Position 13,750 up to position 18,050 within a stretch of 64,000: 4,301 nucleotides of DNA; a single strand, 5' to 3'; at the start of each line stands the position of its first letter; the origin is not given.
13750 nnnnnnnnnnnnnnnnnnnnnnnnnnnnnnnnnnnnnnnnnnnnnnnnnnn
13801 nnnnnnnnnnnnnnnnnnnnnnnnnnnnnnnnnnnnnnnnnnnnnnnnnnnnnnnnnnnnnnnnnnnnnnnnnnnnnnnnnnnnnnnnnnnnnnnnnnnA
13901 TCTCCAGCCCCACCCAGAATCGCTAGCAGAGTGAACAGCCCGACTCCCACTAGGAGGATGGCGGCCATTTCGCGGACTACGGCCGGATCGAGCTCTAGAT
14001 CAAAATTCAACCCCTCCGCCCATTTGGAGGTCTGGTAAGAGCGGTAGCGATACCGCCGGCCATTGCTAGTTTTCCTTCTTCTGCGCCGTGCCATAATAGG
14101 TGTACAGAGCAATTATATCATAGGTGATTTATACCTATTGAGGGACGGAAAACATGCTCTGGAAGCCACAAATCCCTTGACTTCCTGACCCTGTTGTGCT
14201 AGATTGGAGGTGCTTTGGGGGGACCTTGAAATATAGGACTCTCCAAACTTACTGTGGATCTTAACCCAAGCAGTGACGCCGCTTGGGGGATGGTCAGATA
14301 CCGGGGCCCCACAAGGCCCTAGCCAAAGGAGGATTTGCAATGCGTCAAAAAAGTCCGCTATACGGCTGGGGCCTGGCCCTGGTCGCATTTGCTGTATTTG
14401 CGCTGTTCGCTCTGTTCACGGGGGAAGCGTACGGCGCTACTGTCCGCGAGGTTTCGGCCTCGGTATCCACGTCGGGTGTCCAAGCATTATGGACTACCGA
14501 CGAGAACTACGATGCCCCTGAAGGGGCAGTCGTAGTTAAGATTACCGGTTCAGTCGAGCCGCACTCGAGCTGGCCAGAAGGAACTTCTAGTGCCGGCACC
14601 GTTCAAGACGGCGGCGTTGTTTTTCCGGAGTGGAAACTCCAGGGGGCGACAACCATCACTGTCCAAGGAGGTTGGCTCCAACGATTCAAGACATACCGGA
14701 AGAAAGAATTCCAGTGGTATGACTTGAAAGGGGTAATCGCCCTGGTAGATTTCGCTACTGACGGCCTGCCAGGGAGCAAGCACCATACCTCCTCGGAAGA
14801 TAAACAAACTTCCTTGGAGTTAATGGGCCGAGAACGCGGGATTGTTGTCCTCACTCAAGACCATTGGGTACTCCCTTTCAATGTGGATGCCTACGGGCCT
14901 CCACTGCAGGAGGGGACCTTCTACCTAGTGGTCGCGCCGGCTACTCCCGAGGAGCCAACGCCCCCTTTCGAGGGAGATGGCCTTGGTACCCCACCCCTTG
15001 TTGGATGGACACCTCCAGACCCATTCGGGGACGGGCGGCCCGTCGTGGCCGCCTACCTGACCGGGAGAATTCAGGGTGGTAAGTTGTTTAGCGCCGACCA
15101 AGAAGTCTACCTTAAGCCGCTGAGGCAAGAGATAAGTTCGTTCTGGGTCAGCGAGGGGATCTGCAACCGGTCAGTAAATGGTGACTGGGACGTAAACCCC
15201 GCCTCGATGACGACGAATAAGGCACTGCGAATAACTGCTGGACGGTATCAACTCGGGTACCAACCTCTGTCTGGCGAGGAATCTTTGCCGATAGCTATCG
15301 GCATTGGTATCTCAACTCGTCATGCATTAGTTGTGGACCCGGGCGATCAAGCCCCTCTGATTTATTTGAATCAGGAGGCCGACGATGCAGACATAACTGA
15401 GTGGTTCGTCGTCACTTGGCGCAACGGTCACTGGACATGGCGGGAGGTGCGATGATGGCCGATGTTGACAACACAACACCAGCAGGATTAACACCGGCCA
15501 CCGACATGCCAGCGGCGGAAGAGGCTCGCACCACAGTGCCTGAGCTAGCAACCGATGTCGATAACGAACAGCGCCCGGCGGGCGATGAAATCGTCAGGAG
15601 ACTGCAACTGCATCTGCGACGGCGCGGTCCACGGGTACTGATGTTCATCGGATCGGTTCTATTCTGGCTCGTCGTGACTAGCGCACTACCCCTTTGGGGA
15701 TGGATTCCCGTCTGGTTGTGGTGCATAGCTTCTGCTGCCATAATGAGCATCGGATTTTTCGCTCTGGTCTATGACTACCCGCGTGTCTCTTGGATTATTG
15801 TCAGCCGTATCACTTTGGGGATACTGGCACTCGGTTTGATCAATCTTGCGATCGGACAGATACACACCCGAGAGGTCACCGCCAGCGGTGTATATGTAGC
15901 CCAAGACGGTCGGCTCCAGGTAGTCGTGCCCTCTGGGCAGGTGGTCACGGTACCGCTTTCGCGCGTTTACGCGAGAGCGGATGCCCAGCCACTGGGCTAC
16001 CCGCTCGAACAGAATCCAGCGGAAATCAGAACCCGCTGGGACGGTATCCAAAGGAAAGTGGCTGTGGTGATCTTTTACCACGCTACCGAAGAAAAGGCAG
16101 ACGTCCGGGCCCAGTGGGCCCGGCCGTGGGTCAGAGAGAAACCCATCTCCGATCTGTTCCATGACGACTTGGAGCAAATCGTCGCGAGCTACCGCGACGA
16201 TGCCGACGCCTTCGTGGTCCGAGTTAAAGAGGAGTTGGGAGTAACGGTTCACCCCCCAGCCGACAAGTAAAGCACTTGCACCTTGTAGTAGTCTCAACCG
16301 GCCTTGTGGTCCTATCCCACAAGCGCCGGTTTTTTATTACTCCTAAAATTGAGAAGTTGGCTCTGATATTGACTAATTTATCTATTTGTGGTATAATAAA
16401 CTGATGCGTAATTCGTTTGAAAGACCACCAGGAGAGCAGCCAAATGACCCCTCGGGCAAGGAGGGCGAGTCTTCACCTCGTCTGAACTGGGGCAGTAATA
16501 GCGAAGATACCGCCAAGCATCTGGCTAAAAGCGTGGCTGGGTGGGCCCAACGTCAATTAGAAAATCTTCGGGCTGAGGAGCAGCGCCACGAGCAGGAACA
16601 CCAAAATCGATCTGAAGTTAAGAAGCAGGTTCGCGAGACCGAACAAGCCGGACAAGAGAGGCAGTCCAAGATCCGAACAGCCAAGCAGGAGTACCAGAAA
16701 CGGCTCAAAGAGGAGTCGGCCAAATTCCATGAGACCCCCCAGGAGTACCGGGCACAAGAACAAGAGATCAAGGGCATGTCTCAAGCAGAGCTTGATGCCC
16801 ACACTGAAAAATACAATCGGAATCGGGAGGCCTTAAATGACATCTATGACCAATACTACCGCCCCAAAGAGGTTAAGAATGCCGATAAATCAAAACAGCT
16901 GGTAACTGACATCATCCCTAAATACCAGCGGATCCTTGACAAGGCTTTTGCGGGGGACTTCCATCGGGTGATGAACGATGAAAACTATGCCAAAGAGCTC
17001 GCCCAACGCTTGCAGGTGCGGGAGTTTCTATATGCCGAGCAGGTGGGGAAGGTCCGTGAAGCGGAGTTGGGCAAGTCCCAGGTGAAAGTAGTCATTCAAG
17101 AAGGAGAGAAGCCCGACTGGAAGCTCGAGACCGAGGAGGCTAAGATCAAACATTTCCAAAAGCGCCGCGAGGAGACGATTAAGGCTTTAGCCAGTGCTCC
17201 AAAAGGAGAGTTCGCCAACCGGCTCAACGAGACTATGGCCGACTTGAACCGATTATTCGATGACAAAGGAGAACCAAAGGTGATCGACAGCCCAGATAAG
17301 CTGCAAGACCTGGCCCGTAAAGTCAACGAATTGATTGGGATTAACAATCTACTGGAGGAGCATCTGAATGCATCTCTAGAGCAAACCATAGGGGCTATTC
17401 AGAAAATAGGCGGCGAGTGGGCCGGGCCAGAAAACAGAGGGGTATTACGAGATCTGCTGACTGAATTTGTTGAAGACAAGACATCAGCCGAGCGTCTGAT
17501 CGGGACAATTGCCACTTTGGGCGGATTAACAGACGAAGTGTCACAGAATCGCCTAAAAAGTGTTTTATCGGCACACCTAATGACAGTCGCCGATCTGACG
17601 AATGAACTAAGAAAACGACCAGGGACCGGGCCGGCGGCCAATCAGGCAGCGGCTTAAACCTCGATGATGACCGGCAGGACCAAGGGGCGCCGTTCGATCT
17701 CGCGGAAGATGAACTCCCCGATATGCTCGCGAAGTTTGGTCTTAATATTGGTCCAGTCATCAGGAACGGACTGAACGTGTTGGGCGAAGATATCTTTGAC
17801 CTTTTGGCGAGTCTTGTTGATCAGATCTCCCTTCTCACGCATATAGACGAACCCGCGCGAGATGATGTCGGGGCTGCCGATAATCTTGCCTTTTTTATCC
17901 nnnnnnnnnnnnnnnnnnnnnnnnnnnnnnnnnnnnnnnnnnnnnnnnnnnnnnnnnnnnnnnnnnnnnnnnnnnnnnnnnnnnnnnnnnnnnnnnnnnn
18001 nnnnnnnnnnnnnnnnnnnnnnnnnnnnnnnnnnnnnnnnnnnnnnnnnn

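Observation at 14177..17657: Uncharacterised secreted + membrane + leaderless coiled-coil protein module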

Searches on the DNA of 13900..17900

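Call 44: search_rna_families(source=window, start=13900, end=17900, threshold=evalue, max_evalue=1)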
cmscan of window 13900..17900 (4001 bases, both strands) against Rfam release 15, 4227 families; matches with E-value up to 1: 0.
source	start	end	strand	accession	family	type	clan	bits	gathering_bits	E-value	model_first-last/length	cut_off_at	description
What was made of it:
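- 14212..14339 (+): Predicted 5' leader of A, about 128 nt. It contains the invariant box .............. (14218-14231), a window-specific insertion of about 45 nt, and the SD AAGGAGG (14326-14332). No Rfam hit (call 44).
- Tried and rejected: Rfam found no match over 13900-17900 (call 44).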

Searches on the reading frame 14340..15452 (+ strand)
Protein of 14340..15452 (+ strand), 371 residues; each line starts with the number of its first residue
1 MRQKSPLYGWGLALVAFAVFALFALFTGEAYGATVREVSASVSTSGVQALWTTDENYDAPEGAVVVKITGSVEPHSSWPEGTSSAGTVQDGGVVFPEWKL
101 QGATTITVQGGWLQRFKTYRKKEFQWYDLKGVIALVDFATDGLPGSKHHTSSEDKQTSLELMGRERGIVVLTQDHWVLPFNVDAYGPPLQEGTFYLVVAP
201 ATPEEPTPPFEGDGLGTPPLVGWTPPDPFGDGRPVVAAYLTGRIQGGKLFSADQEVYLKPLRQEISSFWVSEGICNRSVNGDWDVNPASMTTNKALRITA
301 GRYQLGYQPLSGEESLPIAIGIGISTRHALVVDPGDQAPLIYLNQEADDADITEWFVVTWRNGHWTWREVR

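Call 6: search_protein_families(library=pfam, proteins=[window:14340-15452:+], max_evalue=1)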
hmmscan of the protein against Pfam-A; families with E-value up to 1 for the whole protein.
window:14340-15452:+ (371 aa): 0 families
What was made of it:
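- On Peptidase_C39_2 (papain-like) for the C family: The window's C has no match (call 6).
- Pfam finds no SLH or other wall-anchoring domain (call 6).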

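Call 7: search_protein_families(library=ncbifam, proteins=[window:14340-15452:+], max_evalue=1)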
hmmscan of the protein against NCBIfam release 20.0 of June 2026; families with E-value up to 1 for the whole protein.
window:14340-15452:+ (371 aa): 0 families

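Call 9: list_cluster_members(proteins=[window:14340-15452:+, window:15452-16267:+, window:16404-17654:+, window:17657-19441:-])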
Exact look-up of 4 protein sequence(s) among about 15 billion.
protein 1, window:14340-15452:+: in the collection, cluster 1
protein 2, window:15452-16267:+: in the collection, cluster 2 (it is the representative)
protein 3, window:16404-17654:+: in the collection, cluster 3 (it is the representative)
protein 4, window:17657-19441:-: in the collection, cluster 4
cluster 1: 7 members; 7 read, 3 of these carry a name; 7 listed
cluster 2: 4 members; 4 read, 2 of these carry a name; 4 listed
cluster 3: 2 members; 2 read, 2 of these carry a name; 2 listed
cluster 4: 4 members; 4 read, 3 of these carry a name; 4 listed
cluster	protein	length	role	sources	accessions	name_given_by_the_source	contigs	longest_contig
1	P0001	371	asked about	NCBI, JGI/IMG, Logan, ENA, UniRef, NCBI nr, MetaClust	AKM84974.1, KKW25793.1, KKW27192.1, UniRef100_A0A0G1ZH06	MAG: hypothetical protein VE98_C0001G0520 [candidate division Kazan bacterium ... | Uncharacterized protein n=2 Tax=Bacteria division Kazan-3B-28 TaxID=1798534 ... | status=active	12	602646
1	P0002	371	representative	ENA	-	-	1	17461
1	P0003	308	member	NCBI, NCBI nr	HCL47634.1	TPA: hypothetical protein DHW58_01435, partial [Patescibacteria group bacterium] | hypothetical protein [Patescibacteria group bacterium]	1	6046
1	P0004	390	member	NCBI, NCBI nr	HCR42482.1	TPA: hypothetical protein DIU46_00710 [Patescibacteria group bacterium] | hypothetical protein [Patescibacteria group bacterium]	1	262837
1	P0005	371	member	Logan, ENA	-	-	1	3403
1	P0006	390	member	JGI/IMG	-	-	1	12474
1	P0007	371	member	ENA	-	-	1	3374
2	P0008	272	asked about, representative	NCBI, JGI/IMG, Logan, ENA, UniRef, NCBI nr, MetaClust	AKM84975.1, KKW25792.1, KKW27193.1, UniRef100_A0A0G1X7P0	MAG: hypothetical protein VE98_C0001G0521 [candidate division Kazan bacterium ... | Uncharacterized protein n=2 Tax=Bacteria division Kazan-3B-28 TaxID=1798534 ... | status=active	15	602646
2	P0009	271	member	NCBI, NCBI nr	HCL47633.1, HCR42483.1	TPA: hypothetical protein DHW58_01430 [Patescibacteria group bacterium] | hypothetical protein [Patescibacteria group bacterium]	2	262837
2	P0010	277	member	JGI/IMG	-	-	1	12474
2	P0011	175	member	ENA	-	-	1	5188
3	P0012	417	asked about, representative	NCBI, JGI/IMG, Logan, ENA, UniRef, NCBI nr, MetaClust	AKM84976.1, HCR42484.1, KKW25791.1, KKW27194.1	MAG: hypothetical protein VE98_C0001G0522 [candidate division Kazan bacterium ... | Uncharacterized protein n=2 Tax=Bacteria division Kazan-3B-28 TaxID=1798534 ... | status=active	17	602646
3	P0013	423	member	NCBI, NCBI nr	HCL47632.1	TPA: hypothetical protein DHW58_01425 [Patescibacteria group bacterium] | hypothetical protein [Patescibacteria group bacterium]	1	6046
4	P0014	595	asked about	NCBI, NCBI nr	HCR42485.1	TPA: hypothetical protein DIU46_00725 [Patescibacteria group bacterium] | hypothetical protein [Patescibacteria group bacterium]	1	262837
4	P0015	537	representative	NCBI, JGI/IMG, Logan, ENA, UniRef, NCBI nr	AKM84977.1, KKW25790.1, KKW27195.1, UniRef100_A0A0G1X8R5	MAG: metallo-beta-lactamase, ribonuclease J [candidate division Kazan bacterium ... | Ribonuclease J n=2 Tax=Bacteria division Kazan-3B-28 TaxID=1798534 RepID=A0A0G1X8R5_UNCK3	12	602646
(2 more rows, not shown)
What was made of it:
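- Organism and accessions come from call 9.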

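Call 12: find_homologous_proteins(query=window:14340-15452:+, max_evalue=0.001)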
Query window:14340-15452:+ (371 aa): 2 proteins with E <= 0.001 among 8000 candidates.
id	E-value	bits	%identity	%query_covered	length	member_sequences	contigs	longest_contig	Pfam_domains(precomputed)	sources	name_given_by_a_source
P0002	3.3e-252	854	100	100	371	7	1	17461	-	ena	-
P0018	2.7e-125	437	60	92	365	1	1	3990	-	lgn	-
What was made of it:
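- A has a single relative cluster among 5.8 billion clusters (call 12).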

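Call 14: find_encoding_contigs(protein=P0018, flank=10000)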
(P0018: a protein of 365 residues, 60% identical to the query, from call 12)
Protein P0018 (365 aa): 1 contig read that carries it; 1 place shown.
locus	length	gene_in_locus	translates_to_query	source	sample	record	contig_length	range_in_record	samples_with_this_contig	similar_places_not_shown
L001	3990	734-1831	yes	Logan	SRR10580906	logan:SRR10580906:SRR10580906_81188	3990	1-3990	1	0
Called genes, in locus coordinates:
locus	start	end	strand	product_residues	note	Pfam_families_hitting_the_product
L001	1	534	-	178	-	?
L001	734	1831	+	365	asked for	-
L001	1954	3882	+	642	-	-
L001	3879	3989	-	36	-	?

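Call 24: search_solved_structures(query=window:14340-15452:+, max_evalue=10)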
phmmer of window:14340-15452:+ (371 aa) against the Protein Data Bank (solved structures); distinct sequences matched with E-value up to 10: 2.
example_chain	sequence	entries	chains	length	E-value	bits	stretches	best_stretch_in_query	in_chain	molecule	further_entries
6bqi_A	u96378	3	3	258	0.18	13.9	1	201-239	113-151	Protein IMPACT homolog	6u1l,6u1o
2z59_A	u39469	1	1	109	2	10.5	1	46-127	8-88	Protein ADRM1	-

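Call 31: search_protein_representatives(alignment_id=A2)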
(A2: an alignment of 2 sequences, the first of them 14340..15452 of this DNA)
Query: 2 sequences, 385 profile positions. Proteins with E-value up to 0.001 (for the whole library): 2; up to 1e-10: 2; up to 1e-30: 1. The best 2 are listed.
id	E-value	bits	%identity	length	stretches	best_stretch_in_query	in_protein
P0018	2.9e-223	757.1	-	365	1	1-385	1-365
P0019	5.2e-30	120.9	-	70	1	1-70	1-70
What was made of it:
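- A profile HMMER scan of 1.84 billion representatives added nothing (call 31).
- Tried and rejected: A full HMMER scan of 1.84 billion representatives with an A profile found only the same cluster plus a 70-aa fragment (call 31).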

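Call 37: search_protein_families(library=pfam, proteins=[L001:1954-3879:+], max_evalue=1)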
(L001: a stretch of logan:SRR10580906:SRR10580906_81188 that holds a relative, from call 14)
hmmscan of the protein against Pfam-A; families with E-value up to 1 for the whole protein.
L001:1954-3879:+ (642 aa): 3 families
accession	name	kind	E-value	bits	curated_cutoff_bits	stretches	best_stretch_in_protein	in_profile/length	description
PF10805.13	DUF2730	-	0.11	13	24.9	1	517-564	54-100/102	Protein of unknown function (DUF2730)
PF09720.15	Unstab_antitox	-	0.15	12.6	23.3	1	420-442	19-40/54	Putative addiction module component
PF22470.1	Histone_HNS_N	-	0.47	10.8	24.5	0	328-349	17-38/79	H-NS histone-like proteins, N-terminal domain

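Call 40: predict_structure(alignment_id=A2)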
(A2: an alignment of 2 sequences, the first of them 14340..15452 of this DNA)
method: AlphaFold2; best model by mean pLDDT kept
length: 371 residues; sequences in the alignment: 2
mean_pLDDT: 40.0   pTM: 0.36
mean pLDDT of the five models: 40.0, 38.7, 37.7, 36.9, 33.2
residues with pLDDT >= 90: 0; 70-90: 19; 50-70: 92; < 50: 260
segments of 3 or more residues with pLDDT < 50: 1-6, 23-45, 75-78, 89-91, 111-156, 172-174, 202-371
pLDDT, mean of each block of 10 residues (from residue 1): 47 62 42 23 45 70 68 54 54 59 62 27 28 36 39 49 53 55 55 71 32 26 30 33 26 28 32 32 30 25 28 32 32 25 23 24 27 24
secondary structure, 60 per line:
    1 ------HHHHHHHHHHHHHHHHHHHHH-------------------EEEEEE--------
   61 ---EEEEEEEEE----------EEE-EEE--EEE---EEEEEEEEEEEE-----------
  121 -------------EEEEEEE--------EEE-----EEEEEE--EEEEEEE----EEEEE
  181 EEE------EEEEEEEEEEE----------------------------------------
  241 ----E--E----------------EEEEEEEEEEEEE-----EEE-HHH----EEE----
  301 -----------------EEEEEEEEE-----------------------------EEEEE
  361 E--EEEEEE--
elements in order: H7-27 E47-52 E64-72 E83-85 E87-89 E92-94 E98-109 E134-140 E149-151 E157-162 E165-171 E176-183 E190-200 E265-277 E283-285 E294-296 E318-326 E356-361 E364-369
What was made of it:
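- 14340..15455 (+): Gene A: Sec-secreted 371-aa acidic protein. It has an N-terminal domain (about aa 33-200), a Pro-rich linker (about 200-232), a C-terminal domain and a Trp-rich C-terminal strand pair. AlphaFold model is beta-rich but pLDDT is 40 (call 40).
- The structure model is unusable (call 40).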

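Call 54: search_protein_families(library=padloc, proteins=[window:14340-15452:+, L001:1954-3879:+], max_evalue=0.1)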
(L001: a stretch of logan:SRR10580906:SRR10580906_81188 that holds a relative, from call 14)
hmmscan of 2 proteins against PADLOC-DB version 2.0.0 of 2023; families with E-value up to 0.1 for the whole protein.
window:14340-15452:+ (371 aa): 0 families

L001:1954-3879:+ (642 aa): 0 families

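Call 55: search_protein_families(library=phrogs, proteins=[window:14340-15452:+, L001:1954-3879:+], max_evalue=0.1)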
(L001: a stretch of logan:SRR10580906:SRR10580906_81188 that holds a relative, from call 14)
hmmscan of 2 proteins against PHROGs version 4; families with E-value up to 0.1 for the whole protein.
window:14340-15452:+ (371 aa): 0 families

L001:1954-3879:+ (642 aa): 0 families

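Call 79: find_related_loci(query=A5, collection=viral_contigs, flank=8000)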
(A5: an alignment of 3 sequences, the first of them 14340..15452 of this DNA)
Query A5 (371 aa) in viral_contigs; peptide patterns used: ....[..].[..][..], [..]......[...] (x = any residue, [..] = any of these).
41 stretches matched a pattern, but none encodes a relative of the query by tblastn (E <= 1e-3).

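Call 87: search_solved_structures(query=A10, max_evalue=10)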
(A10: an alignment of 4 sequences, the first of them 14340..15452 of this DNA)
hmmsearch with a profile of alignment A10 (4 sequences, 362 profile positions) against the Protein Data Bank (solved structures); distinct sequences matched with E-value up to 10: 1.
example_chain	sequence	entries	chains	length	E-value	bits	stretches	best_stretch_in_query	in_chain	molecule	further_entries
3gvh_A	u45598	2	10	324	1.1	11.5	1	17-70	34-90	Malate dehydrogenase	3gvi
